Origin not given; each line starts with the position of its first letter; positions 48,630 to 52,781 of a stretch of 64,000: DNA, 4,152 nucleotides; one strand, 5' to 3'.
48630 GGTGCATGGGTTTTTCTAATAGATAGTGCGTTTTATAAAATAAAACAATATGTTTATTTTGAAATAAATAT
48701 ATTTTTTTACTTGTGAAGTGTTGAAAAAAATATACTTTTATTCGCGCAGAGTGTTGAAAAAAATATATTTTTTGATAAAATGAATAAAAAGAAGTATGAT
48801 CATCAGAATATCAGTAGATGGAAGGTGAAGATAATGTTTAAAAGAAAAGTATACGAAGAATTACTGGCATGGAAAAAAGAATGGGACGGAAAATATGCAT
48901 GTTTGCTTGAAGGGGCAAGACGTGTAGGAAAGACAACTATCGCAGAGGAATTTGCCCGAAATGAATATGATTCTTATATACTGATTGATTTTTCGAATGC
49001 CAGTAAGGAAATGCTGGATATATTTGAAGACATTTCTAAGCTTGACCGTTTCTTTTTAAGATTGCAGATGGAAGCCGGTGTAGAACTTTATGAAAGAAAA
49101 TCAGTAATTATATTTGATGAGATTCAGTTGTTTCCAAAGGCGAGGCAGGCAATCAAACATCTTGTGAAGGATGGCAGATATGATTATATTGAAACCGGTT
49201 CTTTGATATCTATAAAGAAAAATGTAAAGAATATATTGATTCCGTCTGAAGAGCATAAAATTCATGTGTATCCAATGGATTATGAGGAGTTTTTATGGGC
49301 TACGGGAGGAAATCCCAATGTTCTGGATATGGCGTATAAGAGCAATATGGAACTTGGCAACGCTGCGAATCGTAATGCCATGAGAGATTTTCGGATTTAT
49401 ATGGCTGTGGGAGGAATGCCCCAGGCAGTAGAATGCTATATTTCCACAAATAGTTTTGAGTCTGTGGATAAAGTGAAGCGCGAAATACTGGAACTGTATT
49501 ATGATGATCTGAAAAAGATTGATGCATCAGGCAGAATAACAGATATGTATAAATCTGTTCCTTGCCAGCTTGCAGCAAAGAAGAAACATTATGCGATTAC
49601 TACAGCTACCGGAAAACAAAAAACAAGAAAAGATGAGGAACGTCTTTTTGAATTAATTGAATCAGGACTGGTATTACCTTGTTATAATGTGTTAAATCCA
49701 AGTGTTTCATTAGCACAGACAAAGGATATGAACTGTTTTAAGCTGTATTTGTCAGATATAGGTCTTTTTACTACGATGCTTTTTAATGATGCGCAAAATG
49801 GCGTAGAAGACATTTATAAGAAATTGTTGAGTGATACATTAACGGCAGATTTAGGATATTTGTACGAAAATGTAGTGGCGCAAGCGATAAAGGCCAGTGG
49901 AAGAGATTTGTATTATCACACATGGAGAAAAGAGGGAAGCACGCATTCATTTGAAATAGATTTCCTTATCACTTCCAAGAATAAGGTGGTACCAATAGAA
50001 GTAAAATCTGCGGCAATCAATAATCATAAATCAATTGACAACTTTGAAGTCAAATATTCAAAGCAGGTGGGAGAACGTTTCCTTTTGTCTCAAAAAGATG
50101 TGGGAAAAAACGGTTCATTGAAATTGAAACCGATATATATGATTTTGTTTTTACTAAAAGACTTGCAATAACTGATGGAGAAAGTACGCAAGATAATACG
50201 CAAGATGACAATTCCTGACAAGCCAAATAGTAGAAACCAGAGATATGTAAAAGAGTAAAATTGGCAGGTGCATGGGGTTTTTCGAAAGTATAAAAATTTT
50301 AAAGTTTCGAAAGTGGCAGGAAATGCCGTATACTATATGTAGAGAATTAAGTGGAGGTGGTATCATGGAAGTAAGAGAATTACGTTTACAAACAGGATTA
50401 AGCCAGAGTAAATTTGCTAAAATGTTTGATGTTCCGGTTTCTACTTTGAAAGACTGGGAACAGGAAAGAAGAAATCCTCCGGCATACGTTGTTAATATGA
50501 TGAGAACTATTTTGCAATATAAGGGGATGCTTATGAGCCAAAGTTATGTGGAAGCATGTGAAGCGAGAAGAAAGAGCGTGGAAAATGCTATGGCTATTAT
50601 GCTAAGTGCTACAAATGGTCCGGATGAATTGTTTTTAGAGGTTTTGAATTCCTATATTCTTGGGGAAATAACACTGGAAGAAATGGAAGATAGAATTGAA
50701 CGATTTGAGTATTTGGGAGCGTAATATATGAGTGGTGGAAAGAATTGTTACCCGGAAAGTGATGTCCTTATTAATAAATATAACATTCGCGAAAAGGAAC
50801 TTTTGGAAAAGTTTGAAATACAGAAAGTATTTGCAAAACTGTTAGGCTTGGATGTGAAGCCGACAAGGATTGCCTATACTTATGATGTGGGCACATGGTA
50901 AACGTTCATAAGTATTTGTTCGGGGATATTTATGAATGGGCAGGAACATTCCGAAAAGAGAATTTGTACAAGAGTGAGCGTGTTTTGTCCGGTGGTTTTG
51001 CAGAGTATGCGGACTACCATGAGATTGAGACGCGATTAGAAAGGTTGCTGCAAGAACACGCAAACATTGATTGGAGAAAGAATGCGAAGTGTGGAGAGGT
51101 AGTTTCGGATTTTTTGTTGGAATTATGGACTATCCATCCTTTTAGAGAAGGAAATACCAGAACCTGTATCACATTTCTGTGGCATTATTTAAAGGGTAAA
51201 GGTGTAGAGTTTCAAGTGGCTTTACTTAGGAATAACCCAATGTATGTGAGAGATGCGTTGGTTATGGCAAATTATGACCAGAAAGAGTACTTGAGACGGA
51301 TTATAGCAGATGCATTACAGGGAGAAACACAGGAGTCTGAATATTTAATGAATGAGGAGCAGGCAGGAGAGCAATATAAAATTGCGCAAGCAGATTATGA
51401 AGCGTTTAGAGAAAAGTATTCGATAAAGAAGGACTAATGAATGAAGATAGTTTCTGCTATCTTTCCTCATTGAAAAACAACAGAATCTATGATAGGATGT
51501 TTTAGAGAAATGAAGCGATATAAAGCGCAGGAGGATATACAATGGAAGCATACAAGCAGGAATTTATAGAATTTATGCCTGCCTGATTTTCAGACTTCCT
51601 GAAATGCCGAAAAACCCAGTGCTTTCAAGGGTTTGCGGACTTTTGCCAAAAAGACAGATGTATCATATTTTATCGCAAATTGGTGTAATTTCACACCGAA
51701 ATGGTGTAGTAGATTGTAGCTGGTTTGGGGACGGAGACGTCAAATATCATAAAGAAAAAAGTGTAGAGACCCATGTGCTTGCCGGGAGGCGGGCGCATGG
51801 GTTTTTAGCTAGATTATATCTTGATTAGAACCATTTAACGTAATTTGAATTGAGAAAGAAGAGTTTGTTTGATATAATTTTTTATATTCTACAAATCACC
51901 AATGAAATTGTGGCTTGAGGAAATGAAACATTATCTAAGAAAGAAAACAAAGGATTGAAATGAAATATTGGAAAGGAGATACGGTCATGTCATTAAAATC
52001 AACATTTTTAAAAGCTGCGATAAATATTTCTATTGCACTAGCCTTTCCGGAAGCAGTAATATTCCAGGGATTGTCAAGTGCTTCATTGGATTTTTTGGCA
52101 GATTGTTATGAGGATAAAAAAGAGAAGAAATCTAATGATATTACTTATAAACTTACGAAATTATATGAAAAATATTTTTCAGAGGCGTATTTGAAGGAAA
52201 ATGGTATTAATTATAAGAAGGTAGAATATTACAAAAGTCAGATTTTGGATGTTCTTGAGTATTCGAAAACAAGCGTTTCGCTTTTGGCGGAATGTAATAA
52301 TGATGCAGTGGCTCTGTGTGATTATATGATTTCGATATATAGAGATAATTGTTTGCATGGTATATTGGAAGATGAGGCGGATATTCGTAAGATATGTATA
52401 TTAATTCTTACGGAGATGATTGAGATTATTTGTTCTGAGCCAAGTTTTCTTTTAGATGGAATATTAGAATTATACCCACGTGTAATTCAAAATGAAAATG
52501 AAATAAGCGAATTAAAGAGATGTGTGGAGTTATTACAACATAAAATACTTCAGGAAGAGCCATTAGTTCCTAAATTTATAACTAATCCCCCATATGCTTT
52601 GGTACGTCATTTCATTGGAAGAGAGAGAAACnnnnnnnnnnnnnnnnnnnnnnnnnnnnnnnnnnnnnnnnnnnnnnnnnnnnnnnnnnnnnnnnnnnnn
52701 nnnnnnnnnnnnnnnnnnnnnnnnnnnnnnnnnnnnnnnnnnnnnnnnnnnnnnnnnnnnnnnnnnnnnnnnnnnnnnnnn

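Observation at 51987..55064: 1025-aa NB-ARC/TPR STAND NTPase with an unrecognisable ~215-aa N-terminal domain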

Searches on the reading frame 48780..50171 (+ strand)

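Call 6: search_protein_families(library=pfam, proteins=[window:48780-50171:+], max_evalue=0.001)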
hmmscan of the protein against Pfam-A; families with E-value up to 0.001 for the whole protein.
window:48780-50171:+ (463 aa): 4 families
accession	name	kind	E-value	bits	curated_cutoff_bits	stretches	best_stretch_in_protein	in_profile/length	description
PF13173.12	AAA_14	-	8.2e-24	84.5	27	1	40-172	4-129/129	AAA domain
PF13635.12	DUF4143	-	3.3e-17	63.1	28.1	1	244-410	7-159/160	Domain of unknown function (DUF4143)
PF08378.17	NERD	-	4.8e-05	24.3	22.1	1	359-412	2-58/111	Nuclease-related domain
PF13401.12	AAA_22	-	6.9e-05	23.6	27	1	37-128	4-104/130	AAA domain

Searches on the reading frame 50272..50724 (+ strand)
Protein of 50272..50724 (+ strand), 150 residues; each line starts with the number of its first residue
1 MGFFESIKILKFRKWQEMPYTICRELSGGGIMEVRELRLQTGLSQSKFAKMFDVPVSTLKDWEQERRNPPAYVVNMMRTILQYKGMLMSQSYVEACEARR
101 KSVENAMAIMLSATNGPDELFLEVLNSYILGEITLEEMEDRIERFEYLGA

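Call 6: search_protein_families(library=pfam, proteins=[window:50272-50724:+], max_evalue=0.001)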
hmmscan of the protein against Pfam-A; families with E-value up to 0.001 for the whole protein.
window:50272-50724:+ (150 aa): 3 families
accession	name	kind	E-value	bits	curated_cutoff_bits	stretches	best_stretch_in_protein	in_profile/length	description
PF01381.28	HTH_3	-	1.9e-07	31.5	23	1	34-70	1-37/55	Helix-turn-helix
PF13560.12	HTH_31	-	1.5e-06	28.8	27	1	33-73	5-46/64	Helix-turn-helix domain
PF18495.6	VbhA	-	0.00013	22.3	25.9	0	117-143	19-45/47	Antitoxin VbhA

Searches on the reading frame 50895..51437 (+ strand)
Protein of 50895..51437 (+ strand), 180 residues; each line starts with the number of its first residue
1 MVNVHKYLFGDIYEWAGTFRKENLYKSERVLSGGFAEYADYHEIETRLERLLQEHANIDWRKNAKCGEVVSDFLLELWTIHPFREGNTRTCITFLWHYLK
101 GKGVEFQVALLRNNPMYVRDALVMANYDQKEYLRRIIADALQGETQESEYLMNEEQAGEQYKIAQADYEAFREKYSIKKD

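Call 6: search_protein_families(library=pfam, proteins=[window:50895-51437:+], max_evalue=0.001)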
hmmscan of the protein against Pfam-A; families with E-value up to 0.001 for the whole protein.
window:50895-51437:+ (180 aa): 1 family
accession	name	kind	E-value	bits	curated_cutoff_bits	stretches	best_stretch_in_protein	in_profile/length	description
PF02661.23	Fic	-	1.1e-11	45.8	24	1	3-99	9-93/93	Fic/DOC family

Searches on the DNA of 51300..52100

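Call 101: search_rna_families(source=window, start=51300, end=52100, threshold=evalue, max_evalue=1)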
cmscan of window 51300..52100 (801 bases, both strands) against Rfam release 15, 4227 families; matches with E-value up to 1: 2.
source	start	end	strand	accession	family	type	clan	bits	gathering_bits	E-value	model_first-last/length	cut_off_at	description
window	51767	51826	-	RF02377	SurA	Gene; sRNA;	-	20.6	100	0.0031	1-279/279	no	SurA sRNA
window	51431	51476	-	RF01407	STnc560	Gene; sRNA;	-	18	55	0.25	1-214/214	no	STnc560 Hfq binding RNA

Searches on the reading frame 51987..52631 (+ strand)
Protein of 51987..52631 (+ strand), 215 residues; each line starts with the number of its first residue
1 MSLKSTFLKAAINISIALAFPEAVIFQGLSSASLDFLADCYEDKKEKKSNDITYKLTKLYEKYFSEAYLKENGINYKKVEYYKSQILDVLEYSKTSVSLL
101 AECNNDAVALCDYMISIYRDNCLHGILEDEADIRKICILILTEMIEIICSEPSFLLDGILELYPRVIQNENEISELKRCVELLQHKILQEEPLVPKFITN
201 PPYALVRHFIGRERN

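Call 9: search_solved_structures(query=window:51987-52631:+, max_evalue=10)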
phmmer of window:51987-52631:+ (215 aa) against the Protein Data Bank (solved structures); distinct sequences matched with E-value up to 10: 8.
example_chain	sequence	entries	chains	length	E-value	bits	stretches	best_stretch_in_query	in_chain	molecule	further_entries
1c8o_A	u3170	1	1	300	0.011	18.9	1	23-93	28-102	ICE INHIBITOR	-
1f0c_A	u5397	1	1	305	0.077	16.2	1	23-90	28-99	ICE INHIBITOR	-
1ezt_A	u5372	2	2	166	0.15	15.2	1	8-74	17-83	REGULATOR OF G-PROTEIN SIGNALING 4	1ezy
1agr_E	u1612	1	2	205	0.22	14.7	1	8-74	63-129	RGS4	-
6agw_A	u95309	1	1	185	0.39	13.9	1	32-184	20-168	Caspase-8 pro-domain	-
5l08_A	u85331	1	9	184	0.45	13.7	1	32-185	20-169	Caspase-8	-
5jlt_A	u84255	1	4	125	0.73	13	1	46-110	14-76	Middle transcription regulatory protein motA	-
5h31_A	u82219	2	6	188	0.85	12.8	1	32-185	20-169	Caspase-8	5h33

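Call 21: search_protein_representatives(protein=window:51987-52631:+)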
Query: 215 residues. Proteins with E-value up to 0.001 (for the whole library): 6; up to 1e-10: 4; up to 1e-30: 2. The best 6 are listed.
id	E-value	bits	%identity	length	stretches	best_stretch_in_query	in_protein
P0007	1.2e-61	224.6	53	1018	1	1-213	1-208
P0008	6.3e-35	137.3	35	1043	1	1-214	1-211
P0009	1.2e-29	120.1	95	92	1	1-65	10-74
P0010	8.2e-11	58.6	27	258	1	8-213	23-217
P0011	6.0e-06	42.7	27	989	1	7-166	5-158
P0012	1.5e-04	38.2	37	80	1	1-60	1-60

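Call 25: search_solved_structures(query=A2, max_evalue=10, show_alignments=2)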
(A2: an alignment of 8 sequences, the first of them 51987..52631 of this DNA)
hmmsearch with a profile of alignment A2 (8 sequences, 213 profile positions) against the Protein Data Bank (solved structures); distinct sequences matched with E-value up to 10: 20.
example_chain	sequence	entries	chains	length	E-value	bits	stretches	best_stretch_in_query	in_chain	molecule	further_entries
5jlt_A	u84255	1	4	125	0.048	16.5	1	45-118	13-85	Middle transcription regulatory protein motA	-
1kaf_A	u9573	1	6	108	0.13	15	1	62-119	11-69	Transcription regulatory protein MOTA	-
1lso_A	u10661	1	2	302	0.18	14.6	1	28-67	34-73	3-HYDROXYACYL-COA DEHYDROGENASE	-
1m76_A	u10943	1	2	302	0.18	14.6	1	28-67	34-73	3-HYDROXYACYL-COA DEHYDROGENASE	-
1il0_A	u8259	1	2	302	0.18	14.6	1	28-67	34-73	3-hydroxyacyl-CoA dehydrogenase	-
1f0y_A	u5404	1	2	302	0.18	14.6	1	28-67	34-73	L-3-HYDROXYACYL-COA DEHYDROGENASE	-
1lsj_A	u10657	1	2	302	0.18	14.6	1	28-67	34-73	3-HYDROXYACYL-COA DEHYDROGENASE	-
1m75_A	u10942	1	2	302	0.18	14.6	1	28-67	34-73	3-HYDROXYACYL-COA DEHYDROGENASE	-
3had_A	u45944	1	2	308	0.19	14.5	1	28-67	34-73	PROTEIN (L-3-HYDROXYACYL COA DEHYDROGENASE)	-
3hdh_A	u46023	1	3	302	0.2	14.4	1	28-67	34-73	PROTEIN (L-3-HYDROXYACYL COA DEHYDROGENASE)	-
3rqs_A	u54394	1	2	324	0.2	14.4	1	26-67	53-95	Hydroxyacyl-coenzyme A dehydrogenase, mitochondrial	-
1wy5_A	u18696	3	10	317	0.22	14.3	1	112-205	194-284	Hypothetical UPF0072 protein AQ_1887 | tRNA(Ile)-lysidine synthase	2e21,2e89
6k4y_M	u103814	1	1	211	0.22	14.3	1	46-118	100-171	Middle transcription regulatory protein motA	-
1f12_A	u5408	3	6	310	0.23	14.3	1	28-67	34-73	L-3-HYDROXYACYL-COA DEHYDROGENASE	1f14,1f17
6yle_K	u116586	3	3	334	0.25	14.2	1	135-189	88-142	Pre-rRNA-processing protein IPI1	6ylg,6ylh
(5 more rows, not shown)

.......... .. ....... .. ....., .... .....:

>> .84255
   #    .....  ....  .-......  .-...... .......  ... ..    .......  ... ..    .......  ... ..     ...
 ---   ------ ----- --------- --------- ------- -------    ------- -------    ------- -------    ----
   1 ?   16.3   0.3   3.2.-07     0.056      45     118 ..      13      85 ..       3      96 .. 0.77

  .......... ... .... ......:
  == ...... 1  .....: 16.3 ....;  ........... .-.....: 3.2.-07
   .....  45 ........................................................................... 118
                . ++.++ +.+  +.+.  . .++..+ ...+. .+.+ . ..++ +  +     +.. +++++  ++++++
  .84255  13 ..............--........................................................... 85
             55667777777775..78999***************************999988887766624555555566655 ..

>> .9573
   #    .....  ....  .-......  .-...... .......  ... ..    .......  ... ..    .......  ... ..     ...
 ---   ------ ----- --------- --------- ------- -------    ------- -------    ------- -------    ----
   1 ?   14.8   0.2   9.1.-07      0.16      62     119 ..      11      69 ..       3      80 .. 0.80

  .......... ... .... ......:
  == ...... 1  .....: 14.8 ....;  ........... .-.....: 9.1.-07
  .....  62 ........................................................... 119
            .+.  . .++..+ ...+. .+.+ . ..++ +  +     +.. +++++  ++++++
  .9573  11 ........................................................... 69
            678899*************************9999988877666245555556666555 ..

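Call 31: predict_structure(alignment_id=A2)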
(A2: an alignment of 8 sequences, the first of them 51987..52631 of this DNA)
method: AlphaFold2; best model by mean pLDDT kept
length: 215 residues; sequences in the alignment: 8
mean_pLDDT: 75.3   pTM: 0.71
mean pLDDT of the five models: 75.3, 73.9, 71.8, 71.5, 70.2
residues with pLDDT >= 90: 69; 70-90: 80; 50-70: 36; < 50: 30
segments of 3 or more residues with pLDDT < 50: 46-49, 192-215
pLDDT, mean of each block of 10 residues (from residue 1): 82 80 54 63 55 85 94 94 94 78 84 93 92 94 89 75 70 75 70 44 40 35
secondary structure, 60 per line:
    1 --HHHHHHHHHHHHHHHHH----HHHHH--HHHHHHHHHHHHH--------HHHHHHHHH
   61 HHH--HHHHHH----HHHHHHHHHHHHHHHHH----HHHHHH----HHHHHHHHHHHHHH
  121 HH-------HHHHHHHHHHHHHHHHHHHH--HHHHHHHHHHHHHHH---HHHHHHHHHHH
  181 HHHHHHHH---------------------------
elements in order: H3-19 H24-28 H31-43 H52-63 H66-71 H76-92 H97-102 H107-122 H130-149 H152-166 H170-188

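Call 33: fold_search(model_id=the predicted structure, library=pdb)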
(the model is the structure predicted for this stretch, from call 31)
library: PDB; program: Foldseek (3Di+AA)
matches with E <= 10: 339; with E <= 0.001: 0
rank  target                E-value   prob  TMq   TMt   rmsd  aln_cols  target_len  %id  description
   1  7zjr                  2.5e-01  0.25  0.20  0.17  17.3       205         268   16  X-ray structure of the periplasmic region of PilJ from P. aeruginosa (released 2022-04-27)
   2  7pi6_A                3.1e-01  0.14  0.16  0.16  19.9       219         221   13  Trypanosoma brucei ISG65 bound to human complement C3d (released 2022-07-27)
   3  7vg4_D                3.4e-01  0.18  0.19  0.19  20.4       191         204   10  10,5-methenyltetrahydrofolate cyclohydrolase from Methylobacterium extorquens AM1 strain (released 2022-07-06)
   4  3sog                  4.9e-01  0.08  0.13  0.14  24.4       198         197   14  Crystal structure of the BAR domain of human Amphiphysin, isoform 1 (released 2011-07-13)
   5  7vg4_C                5.4e-01  0.15  0.18  0.19  20.4       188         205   11  10,5-methenyltetrahydrofolate cyclohydrolase from Methylobacterium extorquens AM1 strain (released 2022-07-06)
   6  7tmv_A                5.6e-01  0.15  0.17  0.21  14.2       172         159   14  Crystal structure of a Putative structural protein from Klebsiella pneumoniae (released 2022-02-02)
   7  5cwf_D                6.2e-01  0.13  0.17  0.19  19.6       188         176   12  Crystal structure of de novo designed helical repeat protein DHR8 (released 2015-12-16)
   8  7twa_B                6.2e-01  0.07  0.14  0.14  18.2       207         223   13  Crystal structure of apo BesC from Streptomyces cattleya (released 2022-04-13)
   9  7vg4_A                6.5e-01  0.14  0.18  0.19  20.0       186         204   12  10,5-methenyltetrahydrofolate cyclohydrolase from Methylobacterium extorquens AM1 strain (released 2022-07-06)
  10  7vg4_B                7.5e-01  0.11  0.17  0.17  19.5       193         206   10  10,5-methenyltetrahydrofolate cyclohydrolase from Methylobacterium extorquens AM1 strain (released 2022-07-06)
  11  8wdf                  1.0e+00  0.11  0.19  0.17  18.2       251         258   15  Chemoreceptor PilJ from Pseudomonas aeruginosa PA14 (released 2024-07-24)
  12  4bem_J                1.1e+00  0.07  0.14  0.16  20.0       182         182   14  Crystal structure of the F-type ATP synthase c-ring from Acetobacterium woodii. (released 2014-03-26)
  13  2yfa_A                1.1e+00  0.11  0.18  0.16  19.3       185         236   11  X-ray structure of McpS ligand binding domain in complex with malate (released 2012-04-18)
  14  8s2f_AAA              1.1e+00  0.09  0.16  0.18  20.0       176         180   10  Crystal structure of Borrelia burgdorferi paralogous family 12 outer surface protein BBH37 (released 2025-03-05)
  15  2oez_A                1.1e+00  0.08  0.17  0.16  18.3       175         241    9  Protein of Unknown Function (DUF1342) from Vibrio parahaemolyticus (released 2007-01-30)
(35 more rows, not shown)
